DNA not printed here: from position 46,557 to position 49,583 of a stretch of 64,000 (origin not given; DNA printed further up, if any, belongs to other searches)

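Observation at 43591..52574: BCR/Bzd-type four-subunit reductase whose structural and ATPase gene pairs are split by a signal-less Mo-oxidoreductase (alpha-beta-gamma) in one TetR-led operon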

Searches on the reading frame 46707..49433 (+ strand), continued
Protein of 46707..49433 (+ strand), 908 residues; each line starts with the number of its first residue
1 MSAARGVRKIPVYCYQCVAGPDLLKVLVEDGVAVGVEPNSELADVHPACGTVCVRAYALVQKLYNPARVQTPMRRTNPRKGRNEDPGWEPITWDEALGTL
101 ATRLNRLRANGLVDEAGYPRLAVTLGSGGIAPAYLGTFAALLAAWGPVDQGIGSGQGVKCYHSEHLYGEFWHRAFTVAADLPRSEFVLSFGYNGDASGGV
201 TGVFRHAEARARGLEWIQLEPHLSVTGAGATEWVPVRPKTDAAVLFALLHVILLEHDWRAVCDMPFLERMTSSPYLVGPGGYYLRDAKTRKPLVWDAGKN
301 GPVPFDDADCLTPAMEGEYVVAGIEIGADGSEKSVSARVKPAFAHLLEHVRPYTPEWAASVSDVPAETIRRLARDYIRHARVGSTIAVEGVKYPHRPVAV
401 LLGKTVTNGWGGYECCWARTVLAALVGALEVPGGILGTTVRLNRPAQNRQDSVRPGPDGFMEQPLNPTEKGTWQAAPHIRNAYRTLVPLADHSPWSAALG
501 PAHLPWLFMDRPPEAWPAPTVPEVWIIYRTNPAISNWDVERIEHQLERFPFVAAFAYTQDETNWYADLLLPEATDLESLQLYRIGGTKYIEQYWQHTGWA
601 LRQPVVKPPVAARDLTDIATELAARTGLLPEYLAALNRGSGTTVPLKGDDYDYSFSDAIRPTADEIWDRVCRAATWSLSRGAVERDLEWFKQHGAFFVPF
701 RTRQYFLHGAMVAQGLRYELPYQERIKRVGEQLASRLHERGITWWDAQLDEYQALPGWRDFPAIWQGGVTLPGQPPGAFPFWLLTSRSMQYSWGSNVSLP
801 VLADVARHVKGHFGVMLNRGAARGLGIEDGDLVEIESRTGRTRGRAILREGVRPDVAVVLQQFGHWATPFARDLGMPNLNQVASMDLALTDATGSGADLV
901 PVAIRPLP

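Call 36: search_protein_families(library=ncbifam, proteins=[L027:3097-3684:-, L027:3719-4948:-, L027:5004-6428:-, L027:6510-8195:-, L027:8213-9052:-, L027:9491-9886:+, L027:14304-16445:+, L027:16442-18037:+, L027:18275-20632:+, L027:21012-22151:+], max_evalue=1e-10)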
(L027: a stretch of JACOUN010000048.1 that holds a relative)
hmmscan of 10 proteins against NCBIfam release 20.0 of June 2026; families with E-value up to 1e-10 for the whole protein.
L027:3097-3684:- (195 aa): 0 families

L027:3719-4948:- (409 aa): 10 families
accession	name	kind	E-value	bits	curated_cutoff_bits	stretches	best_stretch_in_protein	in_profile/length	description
TIGR03224.1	benzo_boxA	equivalog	4.5e-211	701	459.2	1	13-409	4-411/411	benzoyl-CoA 2,3-epoxidase subunit BoxA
NF045929.1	FNRPetHCyano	equivalog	1.5e-67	228.2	600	1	131-409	119-411/411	ferredoxin--NADP reductase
NF058510.1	bifunc_CpcD_PetH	exception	9.5e-66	222.2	635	1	131-409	115-405/405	bifunctional rod-capping linker CpcD/ferredoxin--NADP reductase PetH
TIGR01931.1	cysJ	equivalog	1.1e-31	110.2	668.15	1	195-389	382-573/597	assimilatory sulfite reductase (NADPH) flavoprotein subunit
NF004859.0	PRK06214.1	equivalog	5.2e-31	107.9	432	1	193-390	322-516/539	sulfite reductase subunit alpha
NF008197.0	PRK10953.1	equivalog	9.3e-26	90.2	838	1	193-391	384-580/601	NADPH-dependent assimilatory sulfite reductase flavoprotein subunit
TIGR01944.1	rnfB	subfamily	5.9e-13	48.8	68.7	1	14-72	108-167/190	RnfABCDGE type electron transport complex subunit B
NF005415.0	PRK06991.1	equivalog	1.2e-11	44.9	281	1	15-67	81-134/284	electron transport complex subunit RsxB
NF058577.1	FdxA_fam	equivalog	2.6e-11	43.5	65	1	19-64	7-52/52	4Fe-4S ferredoxin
NF003475.0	PRK05113.1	equivalog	6.4e-11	42.5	203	1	14-68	108-163/190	electron transport complex subunit RsxB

L027:5004-6428:- (474 aa): 1 family
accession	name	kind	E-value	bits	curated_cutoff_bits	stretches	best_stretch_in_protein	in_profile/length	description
TIGR03225.1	benzo_boxB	equivalog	1.3e-270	898.1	499.1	1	3-473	1-471/471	benzoyl-CoA 2,3-epoxidase subunit BoxB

L027:6510-8195:- (561 aa): 28 families (the best 25 are shown)
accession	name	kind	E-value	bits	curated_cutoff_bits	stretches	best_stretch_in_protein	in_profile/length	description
TIGR03222.1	benzo_boxC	equivalog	1e-288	958.6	712.3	1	16-561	1-548/548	2,3-epoxybenzoyl-CoA dihydrolase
NF008363.0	PRK11154.1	equivalog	7.1e-24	83.9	869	1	36-238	16-202/708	fatty acid oxidation complex subunit alpha FadJ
TIGR02441.1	fa_ox_alpha_mit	equivalog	2.4e-21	75.5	964.65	1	56-227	34-198/737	fatty acid oxidation complex subunit alpha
NF005802.0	PRK07657.1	equivalog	3.1e-21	76.1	363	1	59-243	27-201/260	enoyl-CoA hydratase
TIGR02440.1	FadJ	equivalog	1.5e-19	69.8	968.45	1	57-239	23-198/699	fatty acid oxidation complex subunit alpha FadJ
NF005803.0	PRK07658.1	equivalog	9.4e-18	64.5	313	1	70-246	35-201/257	enoyl-CoA hydratase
NF004635.0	PRK05981.1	equivalog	8.2e-17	61.6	351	1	24-245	2-209/266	enoyl-CoA hydratase/isomerase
NF008727.0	PRK11730.1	equivalog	9e-17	60.6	870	1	58-237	29-200/717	fatty acid oxidation complex subunit alpha FadB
TIGR02280.1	PaaB1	equivalog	2.7e-16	59.9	345.15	1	56-266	19-213/256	2-(1,2-epoxy-1,2-dihydrophenyl)acetyl-CoA isomerase PaaG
NF042430.2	EnCoAhydt_DpgD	equivalog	2e-15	57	400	1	57-243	18-199/258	enoyl-CoA-hydratase DpgD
NF004475.0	PRK05809.1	subfamily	3.2e-15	56.3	394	1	66-242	34-200/260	short-chain-enoyl-CoA hydratase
NF051848.1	EnCoAHydtEchA19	equivalog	4.2e-15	56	400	1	58-235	22-191/258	enoyl-CoA hydratase EchA19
NF006566.0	PRK09076.1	subfamily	5.5e-14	52.4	286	1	68-234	36-192/260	enoyl-CoA hydratase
NF005700.0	PRK07511.1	subfamily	8.5e-14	51.8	274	1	71-248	38-207/260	enoyl-CoA hydratase family protein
TIGR02437.1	FadB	equivalog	1.9e-13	49.7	933.55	1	57-231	28-194/714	fatty acid oxidation complex subunit alpha FadB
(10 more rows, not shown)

L027:8213-9052:- (279 aa): 12 families
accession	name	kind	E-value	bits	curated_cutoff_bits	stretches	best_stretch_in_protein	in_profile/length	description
NF006015.0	PRK08154.1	subfamily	5.9e-125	416.6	204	1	2-275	26-301/314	anaerobic benzoate catabolism transcriptional regulator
NF010552.0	PRK13946.1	equivalog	1.5e-32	112.8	186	1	105-274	18-185/198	shikimate kinase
NF010554.0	PRK13948.1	equivalog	8.1e-30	103.8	217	1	112-272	12-169/192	shikimate kinase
NF010553.0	PRK13947.1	equivalog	5.6e-28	98.3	204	1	111-272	2-161/173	shikimate kinase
NF003456.0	PRK05057.1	equivalog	1.6e-22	80.2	195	1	109-265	3-159/173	shikimate kinase AroK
NF010555.0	PRK13949.1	equivalog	5.9e-21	75.3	180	1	111-261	2-154/175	shikimate kinase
NF002988.0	PRK03731.1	equivalog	3.2e-20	72.6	161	1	111-264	3-157/174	shikimate kinase AroL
NF010556.0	PRK13951.1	equivalog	4.6e-20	71.9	560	1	112-254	2-138/492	bifunctional shikimate kinase AroK/3-dehydroquinate synthase AroB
NF040667.1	hom_kin_desulfo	exception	1.9e-19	70.1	197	1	113-276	3-162/163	homoserine kinase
NF010627.0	PRK14021.1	equivalog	4.7e-17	61.6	565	1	109-269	5-167/542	bifunctional shikimate kinase/3-dehydroquinate synthase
NF006610.0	PRK09169.1-4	subfamily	8e-17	59.2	4299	1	110-258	2865-3011/3056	hypothetical protein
TIGR03070.1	couple_hipB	subfamily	8.7e-12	44.8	71.65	1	6-61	2-57/58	type II toxin-antitoxin system Y4mF family antitoxin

L027:9491-9886:+ (131 aa): 0 families

L027:14304-16445:+ (713 aa): 3 families
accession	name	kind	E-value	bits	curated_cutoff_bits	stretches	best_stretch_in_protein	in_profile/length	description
TIGR03336.1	IOR_alpha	equivalog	9.2e-92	308.2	650.9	1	26-670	9-592/595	indolepyruvate ferredoxin oxidoreductase subunit alpha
NF009589.0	PRK13030.1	subfamily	1.5e-44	152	816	1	37-640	56-658/1170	indolepyruvate ferredoxin oxidoreductase family protein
NF009588.0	PRK13029.1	subfamily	1.5e-29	102.6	952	1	37-637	56-674/1196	indolepyruvate ferredoxin oxidoreductase family protein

L027:16442-18037:+ (531 aa): 9 families
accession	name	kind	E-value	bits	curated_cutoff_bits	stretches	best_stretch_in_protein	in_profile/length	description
NF006179.0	PRK08312.1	subfamily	2e-184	614.4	348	1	5-498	8-509/514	indolepyruvate oxidoreductase subunit beta family protein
NF009589.0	PRK13030.1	subfamily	1.3e-25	89.3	816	1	6-446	726-1139/1170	indolepyruvate ferredoxin oxidoreductase family protein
NF009588.0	PRK13029.1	subfamily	7.9e-25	86.9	952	1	5-448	741-1160/1196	indolepyruvate ferredoxin oxidoreductase family protein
NF005322.0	PRK06853.1-2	equivalog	5.6e-17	62.2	237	1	9-211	6-194/197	indolepyruvate oxidoreductase subunit beta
NF005323.0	PRK06853.1-3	equivalog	2.6e-13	50.4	238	1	9-210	7-195/197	indolepyruvate oxidoreductase subunit beta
NF004917.0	PRK06274.1-3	equivalog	5.7e-13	49.3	284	1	10-189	4-170/203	indolepyruvate oxidoreductase subunit beta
NF005325.0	PRK06853.1-5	equivalog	8.5e-12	45.2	230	1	9-209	4-190/192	indolepyruvate oxidoreductase subunit beta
TIGR03334.1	IOR_beta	equivalog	1.8e-11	44.3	205.8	1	10-207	2-188/189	indolepyruvate ferredoxin oxidoreductase subunit beta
NF005326.0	PRK06853.1-6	equivalog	4.2e-11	43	348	1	10-211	5-197/202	indolepyruvate oxidoreductase subunit beta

L027:18275-20632:+ (785 aa): 3 families
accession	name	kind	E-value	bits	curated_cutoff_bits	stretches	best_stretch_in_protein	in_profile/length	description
NF008468.0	PRK11360.1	equivalog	1.1e-16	60.3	646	1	368-539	257-419/616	two-component system sensor histidine kinase AtoS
TIGR01817.1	nifA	equivalog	2.9e-12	46.2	528.85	0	47-207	4-165/534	nif-specific transcriptional activator NifA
NF008283.0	PRK11061.1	equivalog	5.5e-12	44.7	583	0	49-215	4-171/748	phosphoenolpyruvate--protein phosphotransferase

L027:21012-22151:+ (379 aa): 4 families
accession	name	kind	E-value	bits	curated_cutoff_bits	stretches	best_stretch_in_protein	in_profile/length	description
TIGR03190.1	benz_CoA_bzdN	equivalog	5.1e-236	782.5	453.8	1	3-379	1-377/377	benzoyl-CoA reductase, bzd-type, subunit N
NF040772.1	double_cubane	equivalog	3e-47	161.4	350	1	13-373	5-372/372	double-cubane-cluster-containing anaerobic reductase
NF052456.1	HyiscapDhHadC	equivalog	8.4e-44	150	700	1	12-372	11-371/372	(R)-2-hydroxyisocaproyl-CoA dehydratase subunit beta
TIGR02263.1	benz_CoA_red_C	equivalog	1.6e-41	142.6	421.15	1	19-353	19-359/380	benzoyl-CoA reductase subunit C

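Call 41: search_protein_families(library=ncbifam, proteins=[L039:6989-7384:-, L039:7690-9372:+, L039:9576-9998:+, L039:14295-15587:+, L039:15610-16113:+, L039:16140-16628:+, L039:16646-17182:+, L039:17191-18378:-, L039:19840-21153:-, L039:21164-22480:-], max_evalue=1e-8)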
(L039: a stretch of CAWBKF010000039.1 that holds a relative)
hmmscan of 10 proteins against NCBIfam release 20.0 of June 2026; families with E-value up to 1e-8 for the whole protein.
L039:6989-7384:- (131 aa): 0 families

L039:7690-9372:+ (560 aa): 99 families (the best 25 are shown)
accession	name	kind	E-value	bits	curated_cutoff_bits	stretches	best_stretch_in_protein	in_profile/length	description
TIGR02262.1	benz_CoA_lig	subfamily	2.4e-183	610.5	375.25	1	37-541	1-507/508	benzoate-CoA ligase family protein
NF053567.1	HBDA_AROS1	equivalog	2.4e-111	372.7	1000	1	39-541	12-517/523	3-hydroxybenzoate--CoA ligase HbdA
NF004837.0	PRK06187.1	subfamily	1.6e-98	330.3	476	1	52-545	19-524/531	long-chain-fatty-acid--CoA ligase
NF004716.0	PRK06060.1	equivalog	4.3e-80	269.8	1228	1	62-547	26-494/705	p-hydroxybenzoic acid--AMP ligase FadD22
NF006182.0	PRK08316.1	subfamily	9.2e-76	255.4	663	1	55-544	25-518/523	fatty acyl-CoA synthetase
NF005307.0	PRK06839.1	equivalog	3.4e-75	253.6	748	1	56-544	17-494/496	o-succinylbenzoate--CoA ligase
NF005702.0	PRK07514.1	subfamily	6.5e-73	245.8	558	1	58-544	20-501/506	malonyl-CoA synthase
NF003313.0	PRK04319.1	equivalog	1.6e-72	244.6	729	1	36-542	40-560/574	acetate--CoA ligase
NF004822.0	PRK06178.1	equivalog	2e-72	244.6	782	2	198-544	216-568/571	acyl-CoA synthetase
NF047394.1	AcylCoAsynMbcS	equivalog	9.2e-70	235.7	850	1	62-545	37-522/525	acyl-CoA synthetase MbcS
NF004114.0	PRK05605.1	equivalog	1.5e-69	234.9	766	1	194-543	220-569/575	long-chain-fatty-acid--CoA ligase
NF004808.0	PRK06155.1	equivalog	3.2e-66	223.7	722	1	49-543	29-522/542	ATP-dependent acyl-CoA ligase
NF005801.1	PRK07656.1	equivalog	5.8e-66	223.1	657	1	44-540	4-500/500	FadD3 family acyl-CoA ligase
NF006181.0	PRK08314.1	subfamily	1.2e-65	221.8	705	2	192-546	201-557/563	long-chain-fatty-acid--CoA ligase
NF009233.0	PRK12583.1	subfamily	2.7e-62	210.9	832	1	198-543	204-550/558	fatty acid CoA ligase family protein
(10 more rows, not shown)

L039:9576-9998:+ (140 aa): 0 families

L039:14295-15587:+ (430 aa): 12 families
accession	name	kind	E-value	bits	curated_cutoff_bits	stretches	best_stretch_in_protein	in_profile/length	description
TIGR02155.1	PA_CoA_ligase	equivalog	8.5e-177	587.9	646.3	1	2-425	1-422/422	phenylacetate--CoA ligase PaaK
NF041878.1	paak_haloarch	equivalog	2.3e-163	543.8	700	1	2-425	6-427/427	phenylacetate--CoA ligase PaaK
NF053551.1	FlxY_rubin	equivalog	1.6e-54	185.2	520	1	3-404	3-398/424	flexirubin biosynthesis putative acyl-CoA ligase FlxY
NF045666.1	DVU1553_fam_AMP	equivalog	3.3e-54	184.2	300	1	3-320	17-330/331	DVU_1553 family AMP-dependent CoA ligase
NF041217.1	BagE_FevW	exception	5.1e-46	157.5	800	1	8-410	12-391/424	bagremycin/ferroverdin synthetase BagE/FevW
TIGR03335.1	F390_ftsA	equivalog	8.8e-35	120.3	458.7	1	1-342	6-350/445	coenzyme F390 synthetase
NF004837.0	PRK06187.1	subfamily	3e-12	45.6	476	0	84-246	178-335/531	long-chain-fatty-acid--CoA ligase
NF053567.1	HBDA_AROS1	equivalog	3e-11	42.4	1000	0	314-421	409-513/523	3-hydroxybenzoate--CoA ligase HbdA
NF005850.0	PRK07768.1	subfamily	4.5e-10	38.4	572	1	317-419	432-535/545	long-chain-fatty-acid--CoA ligase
TIGR02304.1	aden_form_hyp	equivalog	5.8e-10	38.7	251.9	1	278-338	283-348/430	F390 synthetase-related protein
NF005801.1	PRK07656.1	equivalog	1.6e-09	36.9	657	0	316-349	398-431/500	FadD3 family acyl-CoA ligase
TIGR02262.1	benz_CoA_lig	subfamily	3.1e-09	36.1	375.25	1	83-345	168-430/508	benzoate-CoA ligase family protein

L039:15610-16113:+ (167 aa): 0 families

L039:16140-16628:+ (162 aa): 0 families

L039:16646-17182:+ (178 aa): 0 families

L039:17191-18378:- (395 aa): 7 families
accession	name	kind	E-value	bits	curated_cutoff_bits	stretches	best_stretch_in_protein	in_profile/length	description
NF045816.1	PentlenlactSyn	equivalog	1.2e-40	139.4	700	1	32-386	22-387/396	pentalenolactone synthase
TIGR04538.1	P450_cycloAA_1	subfamily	3.6e-40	138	500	1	17-391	3-391/395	cytochrome P450, cyclodipeptide synthase-associated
NF041177.1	Cyp119_Thmprot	equivalog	1e-36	126.5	680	1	26-368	2-342/368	cytochrome P450 Cyp119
NF041802.1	P450_SolI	exception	2.1e-35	122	850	1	22-368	29-397/424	solanimycin biosynthesis cytochrome P450 SolI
TIGR04458.1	CYP450_TxtE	equivalog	9.6e-27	93.6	500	1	23-394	11-402/403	4-nitrotryptophan synthase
TIGR04515.1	P450_rel_GT_act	subfamily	4.1e-24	85.7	343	1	22-370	30-363/386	P450-derived glycosyltransferase activator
NF050147.1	aminopyruv_ApyO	equivalog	6.9e-11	41.4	525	1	93-380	87-406/444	RiPP biosynthesis cytochrome P450 ApyO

L039:19840-21153:- (437 aa): 5 families
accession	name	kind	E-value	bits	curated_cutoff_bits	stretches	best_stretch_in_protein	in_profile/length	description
TIGR02259.1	benz_CoA_red_A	equivalog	1.9e-229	761.7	578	1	1-431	1-432/432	benzoyl-CoA reductase subunit A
TIGR00241.1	CoA_E_activ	domain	1.5e-55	188.5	125.4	1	231-428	57-246/248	acyl-CoA dehydratase activase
TIGR03192.1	benz_CoA_bzdQ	equivalog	4.5e-40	137.9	380.2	1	230-431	89-286/293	benzoyl-CoA reductase, bzd-type, subunit Q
TIGR02261.1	benz_CoA_red_D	equivalog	5.5e-30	104.4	312.85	1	230-429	63-260/262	benzoyl-CoA reductase subunit D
TIGR03286.1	methan_mark_15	hypoth_equivalog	1.3e-28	100.1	455.75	1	233-430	202-400/404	methanogenesis marker 15 protein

L039:21164-22480:- (438 aa): 4 families
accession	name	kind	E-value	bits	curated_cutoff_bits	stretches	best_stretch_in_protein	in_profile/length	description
TIGR02260.1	benz_CoA_red_B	equivalog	1.7e-250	830.8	486.55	1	12-424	1-413/413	benzoyl-CoA reductase subunit B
NF052455.1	HyiscapDhHadB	equivalog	1.9e-44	151.9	750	1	21-428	7-398/398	(R)-2-hydroxyisocaproyl-CoA dehydratase subunit alpha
TIGR03191.1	benz_CoA_bzdO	equivalog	2.6e-16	59.9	448.6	1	76-313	68-293/430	benzoyl-CoA reductase, bzd-type, subunit O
NF040772.1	double_cubane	equivalog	5.6e-16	58.5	350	1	68-424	38-372/372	double-cubane-cluster-containing anaerobic reductase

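Call 45: find_encoding_contigs(protein=P0061, flank=10000, max_places=1)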
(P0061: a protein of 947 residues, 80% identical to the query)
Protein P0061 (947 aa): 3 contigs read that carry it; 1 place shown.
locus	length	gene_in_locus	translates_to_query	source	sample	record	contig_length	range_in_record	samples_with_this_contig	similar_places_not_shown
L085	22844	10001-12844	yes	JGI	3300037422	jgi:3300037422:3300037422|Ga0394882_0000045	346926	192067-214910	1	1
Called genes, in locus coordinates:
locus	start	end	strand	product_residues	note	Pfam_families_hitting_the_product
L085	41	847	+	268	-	PF13847:Methyltransf_31 (weak), PF08241:Methyltransf_11, PF08242:Methyltransf_12 (weak), PF13649:Methyltransf_25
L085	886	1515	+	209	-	PF00989:PAS, PF08448:PAS_4 (weak), PF13426:PAS_9, PF00196:GerE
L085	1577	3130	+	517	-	PF00501:AMP-binding, PF13193:AMP-binding_C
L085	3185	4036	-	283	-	PF04909:Amidohydro_2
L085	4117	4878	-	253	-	PF00106:adh_short, PF01370:Epimerase (weak), PF08659:KR, PF13561:adh_short_C2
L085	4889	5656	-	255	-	PF00378:ECH_1, PF16113:ECH_2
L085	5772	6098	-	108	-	-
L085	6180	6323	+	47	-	-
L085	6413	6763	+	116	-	PF14539:DUF4442 (weak), PF13622:4HBT_3, PF03061:4HBT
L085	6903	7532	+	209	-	PF00440:TetR_N, PF17932:TetR_C_24 (weak)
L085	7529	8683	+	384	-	PF06050:HGD-D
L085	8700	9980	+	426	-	PF06050:HGD-D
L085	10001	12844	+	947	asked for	PF00384:Molybdopterin, PF01568:Molydop_binding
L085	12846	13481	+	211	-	PF12837:Fer4_6 (faint), PF12838:Fer4_7 (faint), PF13237:Fer4_10 (faint), PF13247:Fer4_11, PF13187:Fer4_9 (weak), PF12797:Fer4_2 (weak), PF00037:Fer4 (weak)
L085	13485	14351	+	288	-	-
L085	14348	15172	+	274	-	PF01869:BcrAD_BadFG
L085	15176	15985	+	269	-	PF01869:BcrAD_BadFG, PF14450:FtsA (faint)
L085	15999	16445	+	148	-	PF00583:Acetyltransf_1, PF13508:Acetyltransf_7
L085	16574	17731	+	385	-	PF13433:Peripla_BP_5, PF13458:Peripla_BP_6, PF01094:ANF_receptor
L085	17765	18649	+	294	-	PF02653:BPD_transp_2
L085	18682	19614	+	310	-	PF02653:BPD_transp_2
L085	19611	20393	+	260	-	PF13476:AAA_23 (weak), PF00005:ABC_tran, PF13304:AAA_21 (faint), PF12399:BCA_ABC_TP_C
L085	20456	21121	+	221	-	PF00005:ABC_tran, PF13304:AAA_21 (weak)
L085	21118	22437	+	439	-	PF00501:AMP-binding, PF14535:AMP-binding_C_2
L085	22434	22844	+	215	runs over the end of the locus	PF01814:Hemerythrin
